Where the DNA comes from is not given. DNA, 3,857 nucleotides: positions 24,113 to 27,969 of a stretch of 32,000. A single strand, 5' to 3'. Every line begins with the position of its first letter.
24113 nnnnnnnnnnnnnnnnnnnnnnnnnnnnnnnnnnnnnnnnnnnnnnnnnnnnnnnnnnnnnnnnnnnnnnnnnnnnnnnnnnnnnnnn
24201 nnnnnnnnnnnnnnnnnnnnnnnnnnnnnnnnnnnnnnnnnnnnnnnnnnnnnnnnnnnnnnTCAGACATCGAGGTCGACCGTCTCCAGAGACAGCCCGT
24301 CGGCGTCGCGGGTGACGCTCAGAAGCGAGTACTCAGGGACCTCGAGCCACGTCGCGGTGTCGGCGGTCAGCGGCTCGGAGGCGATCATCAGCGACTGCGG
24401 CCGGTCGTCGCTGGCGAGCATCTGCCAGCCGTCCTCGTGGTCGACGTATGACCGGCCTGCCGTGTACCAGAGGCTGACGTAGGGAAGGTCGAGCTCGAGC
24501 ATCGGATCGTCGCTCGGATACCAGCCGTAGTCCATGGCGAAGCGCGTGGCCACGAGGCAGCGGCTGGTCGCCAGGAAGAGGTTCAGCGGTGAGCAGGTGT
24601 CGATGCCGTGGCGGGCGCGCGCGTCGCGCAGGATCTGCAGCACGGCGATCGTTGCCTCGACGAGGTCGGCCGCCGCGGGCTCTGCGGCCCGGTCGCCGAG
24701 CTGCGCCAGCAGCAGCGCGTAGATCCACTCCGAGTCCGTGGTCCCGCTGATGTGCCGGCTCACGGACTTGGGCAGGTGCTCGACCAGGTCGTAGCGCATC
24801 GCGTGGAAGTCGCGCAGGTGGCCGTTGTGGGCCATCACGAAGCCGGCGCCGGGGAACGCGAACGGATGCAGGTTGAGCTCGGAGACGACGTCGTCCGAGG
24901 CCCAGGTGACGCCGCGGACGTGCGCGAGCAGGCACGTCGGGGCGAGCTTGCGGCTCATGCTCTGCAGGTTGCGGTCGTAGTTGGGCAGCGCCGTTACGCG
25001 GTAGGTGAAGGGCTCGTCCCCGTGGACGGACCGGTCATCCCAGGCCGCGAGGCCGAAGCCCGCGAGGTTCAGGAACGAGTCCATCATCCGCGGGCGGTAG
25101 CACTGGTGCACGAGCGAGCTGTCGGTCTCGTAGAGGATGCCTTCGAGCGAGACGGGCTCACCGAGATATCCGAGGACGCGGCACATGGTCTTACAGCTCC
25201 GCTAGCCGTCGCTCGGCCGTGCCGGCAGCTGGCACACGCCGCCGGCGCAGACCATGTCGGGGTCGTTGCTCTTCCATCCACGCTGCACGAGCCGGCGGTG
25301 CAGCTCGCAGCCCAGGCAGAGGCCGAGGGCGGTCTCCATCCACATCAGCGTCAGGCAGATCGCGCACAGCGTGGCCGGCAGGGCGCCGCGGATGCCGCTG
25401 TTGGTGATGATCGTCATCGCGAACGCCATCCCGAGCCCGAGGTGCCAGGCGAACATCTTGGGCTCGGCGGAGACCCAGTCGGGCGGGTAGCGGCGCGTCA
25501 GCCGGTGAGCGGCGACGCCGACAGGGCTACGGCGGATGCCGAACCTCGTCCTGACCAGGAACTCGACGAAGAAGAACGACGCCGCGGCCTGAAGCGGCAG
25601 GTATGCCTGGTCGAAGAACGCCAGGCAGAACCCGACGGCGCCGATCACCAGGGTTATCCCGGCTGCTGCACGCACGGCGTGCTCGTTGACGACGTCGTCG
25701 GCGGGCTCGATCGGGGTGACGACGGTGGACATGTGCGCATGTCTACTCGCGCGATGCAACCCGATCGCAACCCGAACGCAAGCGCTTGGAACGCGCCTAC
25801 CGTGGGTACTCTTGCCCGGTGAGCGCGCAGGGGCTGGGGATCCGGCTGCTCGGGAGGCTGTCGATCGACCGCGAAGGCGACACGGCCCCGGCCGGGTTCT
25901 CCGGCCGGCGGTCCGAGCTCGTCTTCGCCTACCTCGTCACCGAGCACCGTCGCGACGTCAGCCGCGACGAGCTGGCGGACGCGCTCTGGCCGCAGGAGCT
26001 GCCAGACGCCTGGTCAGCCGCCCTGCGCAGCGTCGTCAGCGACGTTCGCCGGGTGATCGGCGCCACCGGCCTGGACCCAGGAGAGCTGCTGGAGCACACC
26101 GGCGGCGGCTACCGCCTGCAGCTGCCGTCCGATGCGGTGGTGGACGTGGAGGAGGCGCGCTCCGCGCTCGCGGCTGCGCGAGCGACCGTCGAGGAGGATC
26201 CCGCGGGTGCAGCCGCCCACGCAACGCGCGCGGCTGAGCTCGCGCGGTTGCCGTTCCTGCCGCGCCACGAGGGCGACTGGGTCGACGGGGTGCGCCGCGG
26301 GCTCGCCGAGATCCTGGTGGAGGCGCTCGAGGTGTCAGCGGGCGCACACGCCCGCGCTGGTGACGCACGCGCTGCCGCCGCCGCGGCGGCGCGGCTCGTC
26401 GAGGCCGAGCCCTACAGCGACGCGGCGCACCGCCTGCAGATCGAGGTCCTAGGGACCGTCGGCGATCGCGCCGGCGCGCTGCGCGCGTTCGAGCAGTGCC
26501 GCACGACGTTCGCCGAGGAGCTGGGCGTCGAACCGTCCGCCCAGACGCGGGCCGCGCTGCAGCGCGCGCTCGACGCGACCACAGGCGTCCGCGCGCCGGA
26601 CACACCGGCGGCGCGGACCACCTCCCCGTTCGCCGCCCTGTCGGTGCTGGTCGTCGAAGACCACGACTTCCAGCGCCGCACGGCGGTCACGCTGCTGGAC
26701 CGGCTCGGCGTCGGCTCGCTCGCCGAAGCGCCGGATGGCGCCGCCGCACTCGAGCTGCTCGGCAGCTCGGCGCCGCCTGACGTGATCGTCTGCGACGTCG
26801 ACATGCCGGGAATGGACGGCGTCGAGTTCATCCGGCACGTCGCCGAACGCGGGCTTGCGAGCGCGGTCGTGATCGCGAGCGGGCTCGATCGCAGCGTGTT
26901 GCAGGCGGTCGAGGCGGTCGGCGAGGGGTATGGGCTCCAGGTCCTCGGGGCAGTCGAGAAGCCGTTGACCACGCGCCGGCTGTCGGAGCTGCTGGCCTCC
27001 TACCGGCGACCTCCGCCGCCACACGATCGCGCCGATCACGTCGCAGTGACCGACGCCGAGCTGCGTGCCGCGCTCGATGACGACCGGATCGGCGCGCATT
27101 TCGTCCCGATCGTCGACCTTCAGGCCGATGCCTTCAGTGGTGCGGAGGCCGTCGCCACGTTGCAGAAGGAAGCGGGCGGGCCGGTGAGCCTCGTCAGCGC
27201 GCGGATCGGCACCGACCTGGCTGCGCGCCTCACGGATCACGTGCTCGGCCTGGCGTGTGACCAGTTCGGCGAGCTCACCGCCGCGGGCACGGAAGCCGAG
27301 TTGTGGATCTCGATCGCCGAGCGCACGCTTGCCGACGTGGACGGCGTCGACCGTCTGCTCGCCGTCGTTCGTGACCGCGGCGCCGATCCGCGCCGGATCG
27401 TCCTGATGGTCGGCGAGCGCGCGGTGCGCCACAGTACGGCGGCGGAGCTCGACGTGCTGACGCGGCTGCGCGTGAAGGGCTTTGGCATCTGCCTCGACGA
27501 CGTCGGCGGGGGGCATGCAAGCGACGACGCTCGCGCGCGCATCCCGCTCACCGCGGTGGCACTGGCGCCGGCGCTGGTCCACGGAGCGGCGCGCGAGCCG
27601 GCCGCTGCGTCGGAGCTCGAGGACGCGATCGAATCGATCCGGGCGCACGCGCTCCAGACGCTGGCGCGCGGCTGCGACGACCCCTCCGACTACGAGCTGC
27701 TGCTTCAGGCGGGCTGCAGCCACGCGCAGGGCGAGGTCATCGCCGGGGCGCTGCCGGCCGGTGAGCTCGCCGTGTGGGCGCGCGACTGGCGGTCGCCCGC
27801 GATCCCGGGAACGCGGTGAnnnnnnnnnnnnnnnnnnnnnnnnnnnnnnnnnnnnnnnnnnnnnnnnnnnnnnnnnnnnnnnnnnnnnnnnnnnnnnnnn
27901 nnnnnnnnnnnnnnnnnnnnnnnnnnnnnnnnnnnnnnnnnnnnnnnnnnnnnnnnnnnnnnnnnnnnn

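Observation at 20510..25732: Operon coupling four cNMP-binding domains to a class V PLP enzyme, an EgtC-like Ntn amidohydrolase and a CxxC membrane protein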

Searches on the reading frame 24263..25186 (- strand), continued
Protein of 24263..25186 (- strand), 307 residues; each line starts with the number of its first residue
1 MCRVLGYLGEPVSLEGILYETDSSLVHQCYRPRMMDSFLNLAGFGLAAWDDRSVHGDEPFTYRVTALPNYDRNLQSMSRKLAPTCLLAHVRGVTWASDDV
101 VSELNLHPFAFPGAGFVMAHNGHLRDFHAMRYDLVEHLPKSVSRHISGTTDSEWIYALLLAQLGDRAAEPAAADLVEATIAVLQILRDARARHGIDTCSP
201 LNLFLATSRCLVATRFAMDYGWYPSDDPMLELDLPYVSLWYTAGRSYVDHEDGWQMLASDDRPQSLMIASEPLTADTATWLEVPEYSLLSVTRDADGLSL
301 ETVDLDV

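Call 78: search_protein_families(library=pfam, proteins=[L127:3895-4566:-, L127:4619-5026:-, L127:5945-6229:+, L127:8140-9030:+, L127:11418-14255:-, L127:14270-15586:-, L127:15622-16215:+, L127:16329-16676:+], max_evalue=0.001)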
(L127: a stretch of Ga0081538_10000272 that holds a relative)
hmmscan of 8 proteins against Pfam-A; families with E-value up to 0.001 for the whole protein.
L127:3895-4566:- (223 aa): 1 family
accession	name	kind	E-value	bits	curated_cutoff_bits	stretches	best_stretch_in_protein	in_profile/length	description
PF13189.12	Cytidylate_kin2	-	9e-35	120.9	28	1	10-194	1-175/176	Cytidylate kinase-like family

L127:4619-5026:- (135 aa): 0 families

L127:5945-6229:+ (94 aa): 1 family
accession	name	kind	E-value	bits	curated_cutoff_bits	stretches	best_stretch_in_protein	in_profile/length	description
PF02604.26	PhdYeFM_antitox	-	6.3e-07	29.5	29.8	1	13-52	4-44/74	Antitoxin Phd_YefM, type II toxin-antitoxin system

L127:8140-9030:+ (296 aa): 5 families
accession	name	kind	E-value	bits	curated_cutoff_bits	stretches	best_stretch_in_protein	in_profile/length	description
PF13649.12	Methyltransf_25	-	7.3e-07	30.2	27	1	67-152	2-86/97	Methyltransferase domain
PF13489.12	Methyltransf_23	-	2.3e-06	27.9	27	1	59-184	19-135/164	Methyltransferase domain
PF08241.18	Methyltransf_11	-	3.7e-06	27.9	21.2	1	68-144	2-74/95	Methyltransferase domain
PF08242.18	Methyltransf_12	-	6.1e-06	27.3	30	1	67-152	1-88/98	Methyltransferase domain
PF13847.12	Methyltransf_31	-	1e-05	25.7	27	1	67-140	8-84/145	Methyltransferase domain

L127:11418-14255:- (945 aa): 6 families
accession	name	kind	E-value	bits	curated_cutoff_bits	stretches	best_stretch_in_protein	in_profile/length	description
PF13191.12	AAA_16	-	6.8e-19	69.4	32.6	1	20-184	2-166/167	AAA ATPase domain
PF00196.25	GerE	-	1.9e-14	53.5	23.5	1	887-938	1-52/57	Bacterial regulatory proteins, luxR family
PF13604.12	AAA_30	-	5.2e-05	23.5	27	1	33-76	9-52/191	AAA domain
PF13424.12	TPR_12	-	0.00012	22.6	30.1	0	804-855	22-75/77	Tetratricopeptide repeat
PF25199.1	nSTAND_NTPase5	-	0.00034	20.9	34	0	28-76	27-76/145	Novel STAND NTPase 5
PF13936.12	HTH_38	-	0.0008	19.5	27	0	889-921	5-38/44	Helix-turn-helix domain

L127:14270-15586:- (438 aa): 2 families
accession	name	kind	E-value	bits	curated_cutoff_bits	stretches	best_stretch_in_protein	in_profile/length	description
PF03007.21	WS_DGAT_cat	-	1.3e-29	104.2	23.6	1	6-236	1-262/263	Wax ester synthase/diacylglycerol acyltransferase catalytic domain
PF06974.18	WS_DGAT_C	-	1.1e-21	77.8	20.7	1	277-418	3-143/145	WS/DGAT C-terminal domain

L127:15622-16215:+ (197 aa): 1 family
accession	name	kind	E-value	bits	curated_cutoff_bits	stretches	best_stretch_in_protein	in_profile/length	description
PF04250.19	DUF429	-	2.7e-06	27.7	23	1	14-189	1-209/214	Protein of unknown function (DUF429)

L127:16329-16676:+ (115 aa): 0 families

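Call 79: search_protein_families(library=padloc, proteins=[window:24263-25186:-], max_evalue=0.001)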
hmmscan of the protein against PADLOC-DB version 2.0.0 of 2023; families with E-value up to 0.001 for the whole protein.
window:24263-25186:- (307 aa): 0 families

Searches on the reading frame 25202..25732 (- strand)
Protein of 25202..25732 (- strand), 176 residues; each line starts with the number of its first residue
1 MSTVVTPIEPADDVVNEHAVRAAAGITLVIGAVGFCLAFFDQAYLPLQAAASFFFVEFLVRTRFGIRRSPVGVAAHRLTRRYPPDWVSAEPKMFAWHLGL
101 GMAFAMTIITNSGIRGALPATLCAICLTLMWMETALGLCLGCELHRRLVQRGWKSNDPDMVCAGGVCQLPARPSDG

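Call 3: search_protein_families(library=pfam, proteins=[window:25202-25732:-], max_evalue=0.01)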
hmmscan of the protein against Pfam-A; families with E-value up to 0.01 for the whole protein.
window:25202-25732:- (176 aa): 1 family
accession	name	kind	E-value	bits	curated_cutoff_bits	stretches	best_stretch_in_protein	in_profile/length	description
PF14340.12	DUF4395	-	2e-23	83.6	24.5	1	15-149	1-129/130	Domain of unknown function (DUF4395)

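Call 4: search_protein_families(library=ncbifam, proteins=[window:25202-25732:-], max_evalue=0.01)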
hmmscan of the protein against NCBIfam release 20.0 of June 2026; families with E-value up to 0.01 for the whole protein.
window:25202-25732:- (176 aa): 0 families

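Call 63: find_homologous_proteins(query=window:25202-25732:-, max_evalue=0.001)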
Query window:25202-25732:- (176 aa): 1361 proteins with E <= 0.001 among 1825 candidates; the best 120 are listed.
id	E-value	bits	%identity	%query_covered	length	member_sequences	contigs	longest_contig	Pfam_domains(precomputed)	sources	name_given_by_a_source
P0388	1.4e-115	401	100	100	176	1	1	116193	PF14340.13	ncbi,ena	-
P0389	3.0e-75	270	75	90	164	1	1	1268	PF14340.13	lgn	-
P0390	1.5e-72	261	68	94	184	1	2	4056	PF14340.13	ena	-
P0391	7.8e-72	259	69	91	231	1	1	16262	PF14340.13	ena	-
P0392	7.1e-71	256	70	93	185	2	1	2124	PF14340.13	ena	-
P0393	2.0e-70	254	68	91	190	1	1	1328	PF14340.13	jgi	-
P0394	2.3e-70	254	65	95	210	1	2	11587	PF14340.13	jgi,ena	jgi:hypothetical protein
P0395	4.8e-70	253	69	90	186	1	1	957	PF14340.13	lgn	-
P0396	7.8e-70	252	65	95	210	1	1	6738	PF14340.13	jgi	jgi:hypothetical protein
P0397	1.1e-69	252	68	93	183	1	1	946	PF14340.13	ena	-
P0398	4.8e-69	250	63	96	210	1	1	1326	PF14340.13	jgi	jgi:hypothetical protein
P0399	1.1e-68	249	64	94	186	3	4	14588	PF14340.13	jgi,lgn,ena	-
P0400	1.3e-68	248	68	90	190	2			PF14340.13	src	-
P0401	1.6e-68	248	65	97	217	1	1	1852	PF14340.13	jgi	jgi:hypothetical protein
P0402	1.6e-68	248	66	91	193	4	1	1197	PF14340.13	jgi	-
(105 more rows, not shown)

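Call 72: predict_structure(alignment_id=A5)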
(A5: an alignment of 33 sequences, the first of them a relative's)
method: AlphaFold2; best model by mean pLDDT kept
length: 176 residues; sequences in the alignment: 33
mean_pLDDT: 79.1   pTM: 0.71
mean pLDDT of the five models: 79.1, 75.7, 74.4, 73.8, 71.1
residues with pLDDT >= 90: 44; 70-90: 96; 50-70: 19; < 50: 17
segments of 3 or more residues with pLDDT < 50: 1-10, 170-176
pLDDT, mean of each block of 10 residues (from residue 1): 38 78 90 90 90 94 89 91 83 86 89 81 83 72 79 75 59 41
secondary structure, 60 per line:
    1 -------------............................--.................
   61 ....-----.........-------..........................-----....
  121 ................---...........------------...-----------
elements in order: E14-16 H17-41 H44-64 H70-78 E86-88 H89-111 H117-136 H140-150

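Call 75: fold_search(model_id=the predicted structure, library=pdb)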
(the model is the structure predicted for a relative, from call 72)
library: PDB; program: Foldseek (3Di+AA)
matches with E <= 10: 132; with E <= 0.001: 0
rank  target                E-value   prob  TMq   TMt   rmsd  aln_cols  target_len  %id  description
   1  7f02_C                4.1e-01  0.72  0.40  0.33   8.9       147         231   11  Cytochrome c-type biogenesis protein CcmABCD from E. coli (released 2022-11-09)
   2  8ce1_C                6.3e-01  0.30  0.32  0.25  11.6       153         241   14  Cytochrome c maturation complex CcmABCD (released 2023-09-06)
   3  8tn1_A                7.3e-01  0.21  0.28  0.32  11.0       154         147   14  De novo designed protein binds poly ADP ribose polymerase inhibitors (PARPi) - apo (released 2024-04-24)
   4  9u6s_N                8.2e-01  0.11  0.20  0.12  20.1       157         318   11  Cryo-EM structure of the Vo domain of V/A-ATPase in liposomes under no pmf condition,state3 (released 2026-03-25)
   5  8k83_B                9.1e-01  0.08  0.20  0.20  15.8       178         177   14  De novo design protein -N2 (released 2024-07-31)
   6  9k93                  1.2e+00  0.11  0.18  0.12  10.8       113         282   17  Cryo-EM structure of human signal peptide peptidase like 2A (SPPL2a) in complex with L685,458 (released 2025-10-29)
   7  9siq_A                1.5e+00  0.16  0.29  0.18   9.0       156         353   11  Structure of the honeybee GABAA RDL receptor with Chrodrimanin B (released 2026-02-11)
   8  8yx6_A                2.1e+00  0.18  0.36  0.22  10.2       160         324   15  Structure of a Cys-loop Receptor in Zinc Binding State (released 2025-01-01)
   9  6r0z_N                2.1e+00  0.06  0.19  0.06  20.0       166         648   12  Thermus thermophilus V/A-type ATPase/synthase, rotational state 1L (released 2019-08-28)
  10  8ffl_D                2.2e+00  0.38  0.41  0.14   8.8       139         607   12  Wildtype rat TRPV2 in nanodiscs bound to RR (released 2024-02-07)
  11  8ffl_A                2.2e+00  0.33  0.39  0.14   9.0       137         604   11  Wildtype rat TRPV2 in nanodiscs bound to RR (released 2024-02-07)
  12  8gd9_R                2.4e+00  0.06  0.24  0.17  13.2       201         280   10  Cryo-EM Structure of the Prostaglandin E2 Receptor 4 Coupled to G Protein (released 2024-01-10)
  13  5x3r_B                2.6e+00  0.12  0.23  0.20   8.0       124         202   15  Crystal structure of the SmcR complexed with QStatin (released 2018-01-24)
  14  6ly9_N                2.6e+00  0.08  0.21  0.07  19.2       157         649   12  The membrane-embedded Vo domain of V/A-ATPase from Thermus thermophilus (released 2020-09-09)
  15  4u7i_A                2.7e+00  0.38  0.32  0.54   7.3       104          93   10  Structure of the complex of Spartin MIT and IST1 MIM (released 2015-02-11)
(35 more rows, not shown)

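Call 79: search_protein_families(library=padloc, proteins=[window:25202-25732:-], max_evalue=0.001)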
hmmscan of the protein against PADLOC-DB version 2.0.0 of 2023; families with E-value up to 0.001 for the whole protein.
window:25202-25732:- (176 aa): 0 families

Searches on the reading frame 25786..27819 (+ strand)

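Call 3: search_protein_families(library=pfam, proteins=[window:25786-27819:+], max_evalue=0.01)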
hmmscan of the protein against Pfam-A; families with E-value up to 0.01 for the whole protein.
window:25786-27819:+ (677 aa): 4 families
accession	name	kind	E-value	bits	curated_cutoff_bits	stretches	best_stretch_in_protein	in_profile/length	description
PF00563.25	EAL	-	2.8e-31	109.2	31.3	1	424-653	2-234/236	EAL domain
PF00072.30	Response_reg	-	7.9e-19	68.3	30.2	1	287-402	1-109/111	Response regulator receiver domain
PF03704.23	BTAD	-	9.8e-18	65.3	22.1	1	119-259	1-143/146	Bacterial transcriptional activator domain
PF00486.34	Trans_reg_C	-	5.5e-06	26.8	26.2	1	46-111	13-77/77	Transcriptional regulatory protein, C terminal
